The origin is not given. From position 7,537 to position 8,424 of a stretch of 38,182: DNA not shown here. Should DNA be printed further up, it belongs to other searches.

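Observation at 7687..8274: Third operon gene: 195-aa protein with His/Asp-rich C-terminal half (HxH ... DHNND ... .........), a candidate metal-dependent effector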

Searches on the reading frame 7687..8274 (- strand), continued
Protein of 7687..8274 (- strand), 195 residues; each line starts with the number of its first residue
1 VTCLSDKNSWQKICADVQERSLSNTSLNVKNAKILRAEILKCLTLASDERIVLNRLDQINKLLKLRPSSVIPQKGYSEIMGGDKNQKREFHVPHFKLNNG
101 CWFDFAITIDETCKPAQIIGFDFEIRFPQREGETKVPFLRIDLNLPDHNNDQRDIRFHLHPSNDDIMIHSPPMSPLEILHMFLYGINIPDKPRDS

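Call 53: search_protein_families(library=pfam, alignment_id=A7, max_evalue=0.00001)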
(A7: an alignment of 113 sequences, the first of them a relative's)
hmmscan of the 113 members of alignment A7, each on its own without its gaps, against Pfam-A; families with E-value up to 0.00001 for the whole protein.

A. member 1, L069:1-3834:+ (1278 aa): 3 families
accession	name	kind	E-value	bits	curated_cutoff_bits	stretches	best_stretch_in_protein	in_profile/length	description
PF20473.4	MmeI_Mtase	-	6.2e-18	65.3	27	2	799-894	140-236/259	MmeI, DNA-methyltransferase domain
PF20466.3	MmeI_TRD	-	4.2e-15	56.1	27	1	955-1139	29-206/207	MmeI, target recognition domain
PF07669.17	Eco57I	-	3.3e-08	34.2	25.3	1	596-862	2-140/171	Eco57I restriction-modification methylase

B. families by the number of members that match (of 113 scanned): 116 families (the first 25 are shown)
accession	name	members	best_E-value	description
PF00069.31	Pkinase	3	6.4e-53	Protein kinase domain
PF07714.23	PK_Tyr_Ser-Thr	3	9e-33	Protein tyrosine and serine/threonine kinase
PF13304.12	AAA_21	3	1.1e-25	AAA domain, putative AbiEii toxin, Type IV TA system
PF25173.1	Beta-prop_WDR3_1st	2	4.3e-135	WDR3 first beta-propeller domain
PF00400.38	WD40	2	5.5e-114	WD domain, G-beta repeat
PF25174.1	Beta-prop_THOC3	2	1.1e-113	THOC3 beta-propeller domain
PF24814.1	WD40_Prp19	2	8.2e-95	Prp19 WD40 domain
PF24817.1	WD40_WDHD1_1st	2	1e-81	WDHD1 first WD40 domain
PF23414.1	Beta-prop_EML_2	2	1.5e-69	Echinoderm microtubule-associated protein second beta-propeller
PF24807.1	WD40_CDC20-Fz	2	8.5e-67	CDC20/Fizzy WD40 domain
PF25168.1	Beta-prop_WDR36-Utp21_2nd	2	1.3e-65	WDR36/Utp21 second beta-propeller domain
PF25172.1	Beta-prop_WDR3_2nd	2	2.4e-63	WDR3 second beta-propeller domain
PF25391.1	WD40_Gbeta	2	1.5e-59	G protein beta WD-40 repeat protein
PF25047.1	Beta-prop_TEP1_2nd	2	2e-53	TEP-1 second beta-propeller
PF23393.2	Beta-prop_WDR90_POC16_2nd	2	1.6e-46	WDR90/POC16, second beta-propeller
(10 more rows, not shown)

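Call 54: search_protein_families(library=padloc, alignment_id=A7, max_evalue=0.00001)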
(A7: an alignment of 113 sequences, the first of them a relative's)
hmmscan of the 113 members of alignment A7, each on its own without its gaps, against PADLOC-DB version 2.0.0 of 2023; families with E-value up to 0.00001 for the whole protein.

A. member 1, L069:1-3834:+ (1278 aa): 23 families
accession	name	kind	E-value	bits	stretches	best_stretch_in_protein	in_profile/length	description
PDLC02643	DrmMI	-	0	1118.9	1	33-1268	67-1334/1347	DrmMI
PDLC02638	DrmMI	-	1.8e-191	636.6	1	43-856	80-934/935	DrmMI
PDLC02640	DrmMI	-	2.1e-163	543.4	2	62-511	93-539/1015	DrmMI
PDLC03618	REase_MTase_IIG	-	2.7e-150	500.1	2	107-649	147-722/1429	Type IIG restriction enzyme-methyltransferase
PDLC02639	DrmMI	-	1.4e-147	491.3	2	252-730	1-482/803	DrmMI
PDLC02644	DrmMI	-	4.4e-131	436.7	2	762-1253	361-873/988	DrmMI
PDLC02646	DrmMI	-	5.4e-111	370.1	2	763-1216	263-712/792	DrmMI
PDLC02645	DrmMI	-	1.2e-88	296.2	1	64-657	104-730/772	DrmMI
PDLC03627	REase_MTase_IIG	-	1.5e-72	242.8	1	787-1273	555-1049/1136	Type IIG restriction enzyme-methyltransferase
PDLC03599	REase_MTase_IIG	-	2.1e-65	219.2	2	794-1207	469-907/959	Type IIG restriction enzyme-methyltransferase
PDLC03598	REase_MTase_IIG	-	1.4e-40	137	1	799-1214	485-893/912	Type IIG restriction enzyme-methyltransferase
PDLC02642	DrmMI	-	6.8e-38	128.4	1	115-429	150-457/594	DrmMI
PDLC03622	REase_MTase_IIG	-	5.1e-29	98.3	3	589-646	592-649/1524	Type IIG restriction enzyme-methyltransferase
PDLC03611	REase_MTase_IIG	-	4.4e-24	82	1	496-641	509-654/1532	Type IIG restriction enzyme-methyltransferase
PDLC02626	DrmD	-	5.6e-18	63.2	1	1089-1256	2-172/276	DrmD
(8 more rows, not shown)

B. families by the number of members that match (of 113 scanned): 162 families (the first 25 are shown)
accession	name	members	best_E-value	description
PDLC04138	mad6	3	3.6e-67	mads_6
PDLC04042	PD-T4-6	3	6.3e-65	-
PDLC04053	PD-T4-6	3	4.1e-64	-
PDLC04061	PD-T4-6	3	3.8e-60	-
PDLC04043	PD-T4-6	3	1.1e-59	-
PDLC04054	PD-T4-6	3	3.4e-57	-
PDLC04039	PD-T4-6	3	9.1e-55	-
PDLC04050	PD-T4-6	3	1.4e-53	-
PDLC04057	PD-T4-6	3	1.7e-52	-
PDLC04041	PD-T4-6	3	3.4e-51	-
PDLC04047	PD-T4-6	3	3.4e-50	-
PDLC04060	PD-T4-6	3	2.1e-49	-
PDLC01088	C3a189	3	4.4e-48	kinase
PDLC04064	PD-T4-6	3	2.2e-44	-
PDLC04048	PD-T4-6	3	2.3e-43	-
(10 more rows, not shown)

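Call 55: search_protein_families(library=padloc, proteins=[L069:6399-9389:+, L073:3598-6678:+, L073:12549-15494:-, L084:3249-6458:+, L084:458-2956:+, L092:1-4887:-, L092:9947-15250:+, L103:2608-5466:+, L103:607-2571:+], max_evalue=1e-8)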
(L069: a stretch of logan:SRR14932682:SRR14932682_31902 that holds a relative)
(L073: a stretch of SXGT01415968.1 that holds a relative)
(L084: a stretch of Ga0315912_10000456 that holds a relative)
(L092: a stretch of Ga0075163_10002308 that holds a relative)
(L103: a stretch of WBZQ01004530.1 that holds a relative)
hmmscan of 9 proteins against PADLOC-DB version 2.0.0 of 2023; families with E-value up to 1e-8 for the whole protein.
L069:6399-9389:+ (997 aa): 7 families
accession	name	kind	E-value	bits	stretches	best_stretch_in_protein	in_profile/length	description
PDLC02575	DrmA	-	1.6e-252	838.1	1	291-993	7-723/837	DrmA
PDLC02571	DrmA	-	1.8e-180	600.2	3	591-988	763-1161/1282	DrmA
PDLC02567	DrmA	-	8.1e-172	571.5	1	83-994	659-1618/1750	DrmA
PDLC02568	DrmA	-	2.2e-158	526.6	1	523-996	13-488/611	DrmA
PDLC02577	DrmA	-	1.7e-139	464.1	1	457-992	9-569/697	DrmA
PDLC02576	DrmA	-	7.6e-58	194.1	2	347-761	458-860/1235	DrmA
PDLC02574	DrmA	-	4.6e-45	151.7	1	868-988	26-142/269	DrmA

L073:3598-6678:+ (1027 aa): 0 families

L073:12549-15494:- (982 aa): 0 families

L084:3249-6458:+ (1070 aa): 0 families

L084:458-2956:+ (833 aa): 0 families

L092:1-4887:- (1629 aa): 26 families (the best 25 are shown)
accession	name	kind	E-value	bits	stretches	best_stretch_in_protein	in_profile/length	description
PDLC04042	PD-T4-6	-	3.1e-51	172.7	1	63-307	12-273/292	-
PDLC04053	PD-T4-6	-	9.6e-51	171.1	1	61-338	10-300/311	-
PDLC04043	PD-T4-6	-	4.3e-46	155.9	1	64-422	19-394/452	-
PDLC04054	PD-T4-6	-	9.2e-42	141.7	1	59-313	9-281/347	-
PDLC04061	PD-T4-6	-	1e-40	138.8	1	67-391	23-375/510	-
PDLC04138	mad6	-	3.2e-38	130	1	62-307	53-317/659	mads_6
PDLC04047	PD-T4-6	-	7.1e-37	125.2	1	63-307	13-273/327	-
PDLC04039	PD-T4-6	-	3.5e-36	123.2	1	64-305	18-274/458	-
PDLC04060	PD-T4-6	-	1.2e-33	114.8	1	64-303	12-266/486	-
PDLC04057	PD-T4-6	-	6.1e-33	112.5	1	64-307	12-271/443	-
PDLC04041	PD-T4-6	-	8.1e-32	109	1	61-439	29-388/443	-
PDLC04064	PD-T4-6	-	1.6e-31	107.6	1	58-304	18-278/369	-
PDLC04050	PD-T4-6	-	3.4e-31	106.7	1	63-297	66-317/480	-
PDLC04040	PD-T4-6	-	2.4e-30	103.8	1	81-299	17-258/547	-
PDLC04052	PD-T4-6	-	1e-28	98.8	1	68-301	17-271/496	-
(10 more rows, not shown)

L092:9947-15250:+ (1768 aa): 1 family
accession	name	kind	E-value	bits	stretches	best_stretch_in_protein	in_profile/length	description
PDLC02919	HEAT-ARM_XIII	-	3e-41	139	2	1456-1679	54-270/1972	-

L103:2608-5466:+ (953 aa): 0 families

L103:607-2571:+ (655 aa): 0 families

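Call 59: list_cluster_members(proteins=[P0062, P0117, P0082, P0249, P0263, P0131, P0413, P0250, P0253])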
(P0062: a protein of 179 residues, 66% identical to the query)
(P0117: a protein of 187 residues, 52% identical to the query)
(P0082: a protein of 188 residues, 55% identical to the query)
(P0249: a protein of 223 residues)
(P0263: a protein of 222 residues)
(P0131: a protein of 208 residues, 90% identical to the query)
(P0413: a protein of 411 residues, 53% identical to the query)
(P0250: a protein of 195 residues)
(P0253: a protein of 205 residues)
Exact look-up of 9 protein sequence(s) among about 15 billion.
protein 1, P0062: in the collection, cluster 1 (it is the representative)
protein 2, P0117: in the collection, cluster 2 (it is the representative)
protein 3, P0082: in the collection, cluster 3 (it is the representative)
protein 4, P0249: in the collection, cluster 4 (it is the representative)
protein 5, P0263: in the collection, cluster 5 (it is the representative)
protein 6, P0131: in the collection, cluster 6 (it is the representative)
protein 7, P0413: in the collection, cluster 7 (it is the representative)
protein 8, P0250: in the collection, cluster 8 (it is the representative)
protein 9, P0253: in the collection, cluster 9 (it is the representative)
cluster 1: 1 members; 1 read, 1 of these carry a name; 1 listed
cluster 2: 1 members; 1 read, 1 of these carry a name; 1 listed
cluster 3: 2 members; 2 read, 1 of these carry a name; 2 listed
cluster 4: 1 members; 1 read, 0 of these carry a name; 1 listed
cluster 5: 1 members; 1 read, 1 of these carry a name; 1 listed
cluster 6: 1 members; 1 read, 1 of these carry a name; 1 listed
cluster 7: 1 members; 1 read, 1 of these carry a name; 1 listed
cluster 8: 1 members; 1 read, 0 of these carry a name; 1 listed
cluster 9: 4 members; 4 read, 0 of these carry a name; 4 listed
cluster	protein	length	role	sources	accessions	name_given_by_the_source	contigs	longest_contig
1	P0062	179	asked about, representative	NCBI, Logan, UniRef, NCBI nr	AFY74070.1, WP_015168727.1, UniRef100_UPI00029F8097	hypothetical protein Syn7502_02046 [Synechococcus sp. PCC 7502] | hypothetical protein n=1 Tax=Synechococcus sp. PCC 7502 TaxID=1173263 RepID=UPI00029F8097 | hypothetical protein [Synechococcus sp. PCC 7502]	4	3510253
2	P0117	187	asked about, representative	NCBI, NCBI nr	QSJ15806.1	hypothetical protein JYQ62_29015 [Nostoc sp. UHCC 0702]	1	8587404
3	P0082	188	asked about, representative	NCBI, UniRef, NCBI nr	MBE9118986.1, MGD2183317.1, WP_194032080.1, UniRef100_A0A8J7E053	hypothetical protein IQ249_24145 [Lusitaniella coriacea LEGE 07157] | Uncharacterized protein n=1 Tax=Lusitaniella coriacea LEGE 07157 TaxID=945747 ... | hypothetical protein [Lusitaniella coriacea]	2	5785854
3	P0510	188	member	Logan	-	-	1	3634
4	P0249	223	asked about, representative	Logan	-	-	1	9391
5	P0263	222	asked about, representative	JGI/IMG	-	hypothetical protein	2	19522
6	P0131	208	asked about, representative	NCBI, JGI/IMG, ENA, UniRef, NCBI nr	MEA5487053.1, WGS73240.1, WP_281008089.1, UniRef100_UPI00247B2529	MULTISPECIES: ABC transporter permease [Pseudanabaena] | hypothetical protein | ABC transporter permease n=1 Tax=Pseudanabaena TaxID=1152 RepID=UPI00247B2529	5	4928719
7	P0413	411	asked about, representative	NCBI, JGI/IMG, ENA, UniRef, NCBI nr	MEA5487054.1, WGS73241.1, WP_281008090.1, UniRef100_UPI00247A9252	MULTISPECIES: hypothetical protein [Pseudanabaena] | hypothetical protein | hypothetical protein n=1 Tax=Pseudanabaena TaxID=1152 RepID=UPI00247A9252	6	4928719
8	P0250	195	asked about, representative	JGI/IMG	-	-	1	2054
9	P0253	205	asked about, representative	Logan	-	-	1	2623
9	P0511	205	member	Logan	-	-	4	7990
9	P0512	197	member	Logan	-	-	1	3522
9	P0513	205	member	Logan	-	-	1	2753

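Call 66: find_related_loci(query=A1, collection=viral_contigs, flank=8000)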
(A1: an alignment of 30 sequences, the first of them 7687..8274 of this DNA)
Query A1 (195 aa) in viral_contigs; peptide patterns used: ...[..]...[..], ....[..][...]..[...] (x = any residue, [..] = any of these).
46 stretches matched a pattern, but none encodes a relative of the query by tblastn (E <= 1e-3).

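Call 67: find_related_loci(query=A6, collection=viral_contigs, flank=8000)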
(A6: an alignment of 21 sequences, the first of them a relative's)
Query A6 (223 aa) in viral_contigs; peptide patterns used: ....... (x = any residue, [..] = any of these).
7 stretches matched a pattern, but none encodes a relative of the query by tblastn (E <= 1e-3).

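Call 75: fold_search(model_id=the predicted structure, library=viral)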
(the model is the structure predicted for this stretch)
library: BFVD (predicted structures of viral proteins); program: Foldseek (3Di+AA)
matches with E <= 10: 280; with E <= 0.001: 0
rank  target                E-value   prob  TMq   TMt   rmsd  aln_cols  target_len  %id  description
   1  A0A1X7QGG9            2.6e-01  0.05  0.15  0.10  24.4       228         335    9  (no name in the UniProt tables at hand)
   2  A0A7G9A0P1            3.2e-01  0.23  0.22  0.27   9.1       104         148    9  (no name in the UniProt tables at hand)
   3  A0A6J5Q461            3.2e-01  0.14  0.21  0.26  11.6       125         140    7  Uncharacterized protein [uncultured Caudovirales phage]
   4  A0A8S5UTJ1            3.4e-01  0.10  0.21  0.21  18.0       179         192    8  Uncharacterized protein [Myoviridae sp. ctYA416]
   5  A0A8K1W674            4.1e-01  0.13  0.20  0.19  18.4       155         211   15  Uncharacterized protein [Megavirus baoshan]
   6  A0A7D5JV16            4.5e-01  0.05  0.15  0.16  19.4       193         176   10  (no name in the UniProt tables at hand)
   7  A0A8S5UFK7            5.1e-01  0.18  0.24  0.28   8.5       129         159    8  Uncharacterized protein [Myoviridae sp. ctcyQ27]
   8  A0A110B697            5.4e-01  0.11  0.20  0.07  11.2       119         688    8  (no name in the UniProt tables at hand)
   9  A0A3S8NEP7            6.4e-01  0.33  0.21  0.32   6.2        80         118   10  Uncharacterized protein [Sulfolobales Beppu filamentous virus 2]
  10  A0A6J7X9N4            6.8e-01  0.25  0.22  0.05   5.0        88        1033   11  Uncharacterized protein [uncultured Caudovirales phage]
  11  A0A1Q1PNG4            7.2e-01  0.21  0.29  0.36   9.9       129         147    6  (no name in the UniProt tables at hand)
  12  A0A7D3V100            7.7e-01  0.12  0.19  0.15  11.1       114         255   13  (no name in the UniProt tables at hand)
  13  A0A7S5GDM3            8.1e-01  0.10  0.21  0.35  11.4       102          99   15  Non-structural protein 1 [Human respiratory syncytial virus]
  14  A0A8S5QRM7            8.1e-01  0.08  0.18  0.21  10.6       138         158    9  Uncharacterized protein [Myoviridae sp. ctgXL3]
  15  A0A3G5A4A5            9.1e-01  0.12  0.24  0.23  11.5       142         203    6  Uncharacterized protein [Homavirus sp.]
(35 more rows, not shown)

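Call 78: search_protein_families(library=padloc, proteins=[L105:1-1617:+, L105:4754-5635:+, L105:6385-8589:+, L105:8733-10937:+, L105:11257-12582:+, L083:7392-8177:+, L084:6516-7115:+, L084:10822-11427:+, L091:2921-3667:+, L073:10989-11822:-], max_evalue=0.000001)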
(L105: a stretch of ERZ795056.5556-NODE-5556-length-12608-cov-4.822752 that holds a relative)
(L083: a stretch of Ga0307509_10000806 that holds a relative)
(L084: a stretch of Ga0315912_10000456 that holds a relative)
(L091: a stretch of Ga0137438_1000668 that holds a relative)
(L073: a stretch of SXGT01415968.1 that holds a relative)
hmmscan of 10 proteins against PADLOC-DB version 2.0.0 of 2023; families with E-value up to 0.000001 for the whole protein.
L105:1-1617:+ (539 aa): 11 families
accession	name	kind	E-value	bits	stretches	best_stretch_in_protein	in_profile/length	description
PDLC02643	DrmMI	-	7.2e-155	515.8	1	2-519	857-1341/1347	DrmMI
PDLC02640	DrmMI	-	1.8e-153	510.6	1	58-521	535-1003/1015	DrmMI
PDLC02644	DrmMI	-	2e-95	318.6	1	2-519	369-894/988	DrmMI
PDLC02646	DrmMI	-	7.1e-93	310.2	1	2-513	270-766/792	DrmMI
PDLC02639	DrmMI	-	1.3e-74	249.9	1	2-230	570-798/803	DrmMI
PDLC03618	REase_MTase_IIG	-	2.5e-71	238.5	1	2-523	853-1351/1429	Type IIG restriction enzyme-methyltransferase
PDLC03627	REase_MTase_IIG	-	5.2e-64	214.5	1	13-506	561-1046/1136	Type IIG restriction enzyme-methyltransferase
PDLC03599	REase_MTase_IIG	-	7.5e-55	184.3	1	11-434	466-911/959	Type IIG restriction enzyme-methyltransferase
PDLC02626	DrmD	-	2.8e-28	97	1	320-521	8-194/276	DrmD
PDLC03598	REase_MTase_IIG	-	9.2e-25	84.7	1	13-436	481-892/912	Type IIG restriction enzyme-methyltransferase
PDLC02638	DrmMI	-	2.3e-19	67.1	1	1-77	859-934/935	DrmMI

L105:4754-5635:+ (294 aa): 0 families

L105:6385-8589:+ (735 aa): 32 families (the best 25 are shown)
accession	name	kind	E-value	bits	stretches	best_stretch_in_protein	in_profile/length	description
PDLC04042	PD-T4-6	-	1e-51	174.3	1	152-408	7-276/292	-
PDLC04053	PD-T4-6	-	1.6e-50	170.4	1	153-411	8-278/311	-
PDLC04043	PD-T4-6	-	3.9e-47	159.3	1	152-405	13-278/452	-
PDLC04138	mad6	-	4.2e-45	152.8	1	152-418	49-327/659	mads_6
PDLC04054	PD-T4-6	-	7.5e-44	148.6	1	152-408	9-279/347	-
PDLC04047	PD-T4-6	-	3.5e-41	139.3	1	152-405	8-273/327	-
PDLC04061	PD-T4-6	-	1.4e-40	138.3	1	149-407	11-286/510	-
PDLC04039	PD-T4-6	-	7.9e-40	135.2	1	152-406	13-277/458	-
PDLC04041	PD-T4-6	-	1.2e-39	134.8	1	151-404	25-293/443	-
PDLC04057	PD-T4-6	-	8.9e-37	125.1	1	150-407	4-273/443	-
PDLC03920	MkoA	-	1.2e-35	121.1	1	152-405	7-278/1112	-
PDLC04060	PD-T4-6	-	1.9e-31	107.6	1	149-342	3-196/486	-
PDLC04048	PD-T4-6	-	4.5e-31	106.5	1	152-343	8-200/354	-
PDLC04050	PD-T4-6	-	1e-29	101.8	1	148-348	58-259/480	-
PDLC04052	PD-T4-6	-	5.4e-27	93.1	1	151-343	6-204/496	-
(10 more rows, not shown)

L105:8733-10937:+ (735 aa): 6 families
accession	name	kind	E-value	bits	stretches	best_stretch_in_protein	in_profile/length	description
PDLC04151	HEC-05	-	1.7e-45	153.9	2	175-401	186-422/600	-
PDLC04709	PDC-M55C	-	8.7e-35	118.4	2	9-98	17-109/554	-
PDLC04150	HEC-05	-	1.4e-23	81.6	2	5-98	6-114/583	-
PDLC04152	HEC-05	-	6.6e-17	59.2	1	222-412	220-410/566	-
PDLC04153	HEC-05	-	1.6e-12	44.4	1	8-262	8-279/621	-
PDLC03877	NsnA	-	2.8e-09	34.7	0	5-92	49-121/385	-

L105:11257-12582:+ (442 aa): 3 families
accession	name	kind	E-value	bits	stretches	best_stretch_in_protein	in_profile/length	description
PDLC02571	DrmA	-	4.5e-40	135.1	2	287-435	307-447/1282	DrmA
PDLC02575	DrmA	-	1.4e-38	130.3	1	285-435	5-156/837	DrmA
PDLC02567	DrmA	-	5.3e-33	111.3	1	76-436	648-1038/1750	DrmA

L083:7392-8177:+ (262 aa): 0 families

L084:6516-7115:+ (200 aa): 3 families
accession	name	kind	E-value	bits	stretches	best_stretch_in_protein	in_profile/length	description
PDLC04832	PDC-S03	-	8e-19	66.1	1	18-187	20-186/188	-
PDLC04833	PDC-S03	-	4.3e-15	53.7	1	72-187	85-203/207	-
PDLC04834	PDC-S03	-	6.9e-10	36.9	1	107-187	103-182/184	-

L084:10822-11427:+ (202 aa): 0 families

L091:2921-3667:+ (249 aa): 0 families

L073:10989-11822:- (278 aa): 0 families

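Call 82: search_protein_families(library=pfam, alignment_id=A9, max_evalue=0.00001)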
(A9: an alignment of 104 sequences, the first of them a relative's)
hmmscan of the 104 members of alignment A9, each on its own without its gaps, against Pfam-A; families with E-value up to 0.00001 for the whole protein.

A. member 1, L001:4824-6086:+ (421 aa): 1 family
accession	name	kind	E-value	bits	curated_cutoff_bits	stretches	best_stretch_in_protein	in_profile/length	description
PF00171.27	Aldedh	-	1.2e-14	54.2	23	1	12-224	34-226/461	Aldehyde dehydrogenase family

B. families by the number of members that match (of 104 scanned): 140 families (the first 25 are shown)
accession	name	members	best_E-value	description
PF00171.27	Aldedh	6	1.4e-16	Aldehyde dehydrogenase family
PF02769.27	AIRS_C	5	7.6e-58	AIR synthase related protein, C-terminal domain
PF00586.29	AIRS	5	9.7e-54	AIR synthase related protein, N-terminal domain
PF05685.18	Uma2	5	5.6e-36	Putative restriction endonuclease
PF18072.6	FGAR-AT_linker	5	2.3e-15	Formylglycinamide ribonucleotide amidotransferase linker domain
PF04055.27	Radical_SAM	4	2.1e-27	Radical SAM superfamily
PF00815.25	Histidinol_dh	3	2.9e-149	Histidinol dehydrogenase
PF13646.12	HEAT_2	3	4.2e-49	HEAT repeats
PF13424.12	TPR_12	3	5.2e-36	Tetratricopeptide repeat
PF02985.28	HEAT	3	3.8e-33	HEAT repeat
PF03130.22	HEAT_PBS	3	7.2e-26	PBS lyase HEAT-like repeat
PF07719.23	TPR_2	3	5.3e-19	Tetratricopeptide repeat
PF13692.12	Glyco_trans_1_4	3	1.1e-14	Glycosyl transferases group 1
PF13513.12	HEAT_EZ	3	1.3e-13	HEAT-like repeat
PF00514.29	Arm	3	7.1e-10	Armadillo/beta-catenin-like repeat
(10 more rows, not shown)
